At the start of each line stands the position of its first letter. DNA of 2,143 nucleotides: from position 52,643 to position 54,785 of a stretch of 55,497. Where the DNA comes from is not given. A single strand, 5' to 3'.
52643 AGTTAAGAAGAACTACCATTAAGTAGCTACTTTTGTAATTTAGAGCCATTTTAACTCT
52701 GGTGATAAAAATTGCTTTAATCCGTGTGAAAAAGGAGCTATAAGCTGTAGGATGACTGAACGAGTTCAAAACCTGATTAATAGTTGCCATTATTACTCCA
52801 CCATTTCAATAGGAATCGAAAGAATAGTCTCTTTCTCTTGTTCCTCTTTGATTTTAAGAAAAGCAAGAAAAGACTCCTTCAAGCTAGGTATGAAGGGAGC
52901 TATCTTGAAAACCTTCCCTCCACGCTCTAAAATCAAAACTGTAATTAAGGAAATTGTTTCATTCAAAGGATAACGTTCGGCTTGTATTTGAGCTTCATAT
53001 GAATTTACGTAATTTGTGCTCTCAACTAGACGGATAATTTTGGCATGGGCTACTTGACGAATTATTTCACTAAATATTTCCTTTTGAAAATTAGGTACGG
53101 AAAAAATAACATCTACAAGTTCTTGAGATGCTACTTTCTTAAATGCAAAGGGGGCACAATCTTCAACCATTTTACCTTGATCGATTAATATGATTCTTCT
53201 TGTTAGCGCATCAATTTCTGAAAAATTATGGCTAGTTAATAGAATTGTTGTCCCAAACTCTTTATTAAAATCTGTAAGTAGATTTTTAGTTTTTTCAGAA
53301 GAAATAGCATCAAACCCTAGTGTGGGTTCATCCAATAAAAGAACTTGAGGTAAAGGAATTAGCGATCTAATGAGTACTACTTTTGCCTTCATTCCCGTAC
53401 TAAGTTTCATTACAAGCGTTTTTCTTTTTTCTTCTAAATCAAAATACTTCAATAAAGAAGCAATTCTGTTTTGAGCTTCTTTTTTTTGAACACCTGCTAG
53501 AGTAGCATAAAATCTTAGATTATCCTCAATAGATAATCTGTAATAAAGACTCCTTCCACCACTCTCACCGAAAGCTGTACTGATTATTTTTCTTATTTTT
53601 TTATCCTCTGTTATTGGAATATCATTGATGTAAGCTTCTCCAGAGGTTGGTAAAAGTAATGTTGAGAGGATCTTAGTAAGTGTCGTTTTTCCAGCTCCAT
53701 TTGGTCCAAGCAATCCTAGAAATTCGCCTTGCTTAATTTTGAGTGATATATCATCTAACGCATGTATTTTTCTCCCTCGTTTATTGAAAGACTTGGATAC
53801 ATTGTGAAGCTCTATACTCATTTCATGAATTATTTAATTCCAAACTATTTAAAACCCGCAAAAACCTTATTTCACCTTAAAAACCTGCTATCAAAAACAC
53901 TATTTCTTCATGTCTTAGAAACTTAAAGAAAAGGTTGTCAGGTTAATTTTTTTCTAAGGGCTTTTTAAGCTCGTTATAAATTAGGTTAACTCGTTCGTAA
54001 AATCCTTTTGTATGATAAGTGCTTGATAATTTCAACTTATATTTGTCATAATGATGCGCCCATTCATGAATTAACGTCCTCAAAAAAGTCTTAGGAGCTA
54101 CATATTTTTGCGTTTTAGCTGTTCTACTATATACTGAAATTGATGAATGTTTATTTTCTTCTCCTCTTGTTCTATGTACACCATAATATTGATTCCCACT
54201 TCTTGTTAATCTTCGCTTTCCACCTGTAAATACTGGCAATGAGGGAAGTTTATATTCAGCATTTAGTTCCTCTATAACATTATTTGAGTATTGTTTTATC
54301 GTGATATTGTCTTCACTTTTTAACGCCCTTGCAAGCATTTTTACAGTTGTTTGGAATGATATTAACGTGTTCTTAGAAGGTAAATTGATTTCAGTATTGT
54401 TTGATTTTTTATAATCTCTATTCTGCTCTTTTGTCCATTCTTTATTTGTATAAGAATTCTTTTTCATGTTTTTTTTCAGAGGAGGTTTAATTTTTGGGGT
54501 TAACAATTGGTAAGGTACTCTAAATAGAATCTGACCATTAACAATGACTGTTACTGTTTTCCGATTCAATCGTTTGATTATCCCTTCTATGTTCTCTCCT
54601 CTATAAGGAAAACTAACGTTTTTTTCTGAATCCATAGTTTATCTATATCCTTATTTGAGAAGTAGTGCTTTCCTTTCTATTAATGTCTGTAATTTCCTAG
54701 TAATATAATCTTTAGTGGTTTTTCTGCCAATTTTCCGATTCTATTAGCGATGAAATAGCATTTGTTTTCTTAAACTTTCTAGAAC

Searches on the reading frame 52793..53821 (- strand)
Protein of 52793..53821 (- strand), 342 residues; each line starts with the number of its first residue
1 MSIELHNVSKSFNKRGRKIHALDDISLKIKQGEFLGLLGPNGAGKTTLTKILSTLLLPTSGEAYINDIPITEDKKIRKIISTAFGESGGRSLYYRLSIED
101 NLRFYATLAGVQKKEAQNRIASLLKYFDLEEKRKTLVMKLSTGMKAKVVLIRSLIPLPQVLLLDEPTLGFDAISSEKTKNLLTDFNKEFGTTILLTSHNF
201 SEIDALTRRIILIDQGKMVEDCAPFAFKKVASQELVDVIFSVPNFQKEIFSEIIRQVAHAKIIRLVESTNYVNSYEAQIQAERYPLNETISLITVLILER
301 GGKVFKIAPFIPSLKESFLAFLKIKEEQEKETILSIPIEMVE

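Call 41: search_protein_families(library=padloc, proteins=[window:52793-53821:-], max_evalue=0.01)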
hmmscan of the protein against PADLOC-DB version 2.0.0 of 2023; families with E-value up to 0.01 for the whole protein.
window:52793-53821:- (342 aa): 11 families
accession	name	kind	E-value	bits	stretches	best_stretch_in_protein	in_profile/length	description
PDLC04135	mad3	-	1.6e-21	75.3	2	108-216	230-340/374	mads_3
PDLC04140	mad8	-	2e-11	42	1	18-207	13-241/314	mads_8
PDLC02980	AriA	-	3.3e-08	31.8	2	35-88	2-57/304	-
PDLC02914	ATPase-Toprim_I-B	-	1.4e-05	22.5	0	140-255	185-296/443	-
PDLC02335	AbiLi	-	8e-05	19.8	1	34-209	78-246/326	AbiLi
PDLC02979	AriA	-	0.00067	17.5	1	23-261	15-187/373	-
PDLC03859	LmuB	-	0.0007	16.9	0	25-80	17-69/611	-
PDLC00065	GajA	-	0.0013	15.5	1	37-147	35-135/670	AAA ATPase domain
PDLC04164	AriA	-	0.0014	16.3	0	37-69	32-65/253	-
PDLC04175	HEC-01A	-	0.0039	14.3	0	133-188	242-299/363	-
PDLC00093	GajA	-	0.0059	13.3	1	22-84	14-74/736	AAA ATPase domain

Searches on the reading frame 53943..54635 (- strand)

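Call 3: search_protein_families(library=pfam, proteins=[window:53943-54635:-], max_evalue=1)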
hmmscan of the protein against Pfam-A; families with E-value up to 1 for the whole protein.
window:53943-54635:- (230 aa): 4 families
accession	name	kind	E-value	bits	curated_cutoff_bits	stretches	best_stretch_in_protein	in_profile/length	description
PF14891.12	Peptidase_M91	-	0.015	16.1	25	1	94-209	27-117/176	Effector protein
PF25398.1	CUX1_N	-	0.075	13.4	27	1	57-117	36-96/116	CUX1-like, N-terminal tRNA-binding arm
PF00455.28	DeoRC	-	0.089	13.2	31.8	1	96-129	29-62/160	DeoR C terminal sensor domain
PF07588.17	DUF1554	-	0.14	12.4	27.5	1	62-100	56-94/136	Protein of unknown function (DUF1554)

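Call 4: search_protein_families(library=ncbifam, proteins=[window:53943-54635:-], max_evalue=1)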
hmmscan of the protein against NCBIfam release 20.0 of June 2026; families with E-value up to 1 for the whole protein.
window:53943-54635:- (230 aa): 1 family
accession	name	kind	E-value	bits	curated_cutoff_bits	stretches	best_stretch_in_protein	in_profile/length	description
NF002424.0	PRK01558.1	equivalog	0.044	13.3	241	1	64-124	49-107/203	V-type ATP synthase subunit E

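Call 41: search_protein_families(library=padloc, proteins=[window:53943-54635:-], max_evalue=0.01)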
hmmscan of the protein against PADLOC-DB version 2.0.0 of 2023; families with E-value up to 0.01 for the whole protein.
window:53943-54635:- (230 aa): 0 families
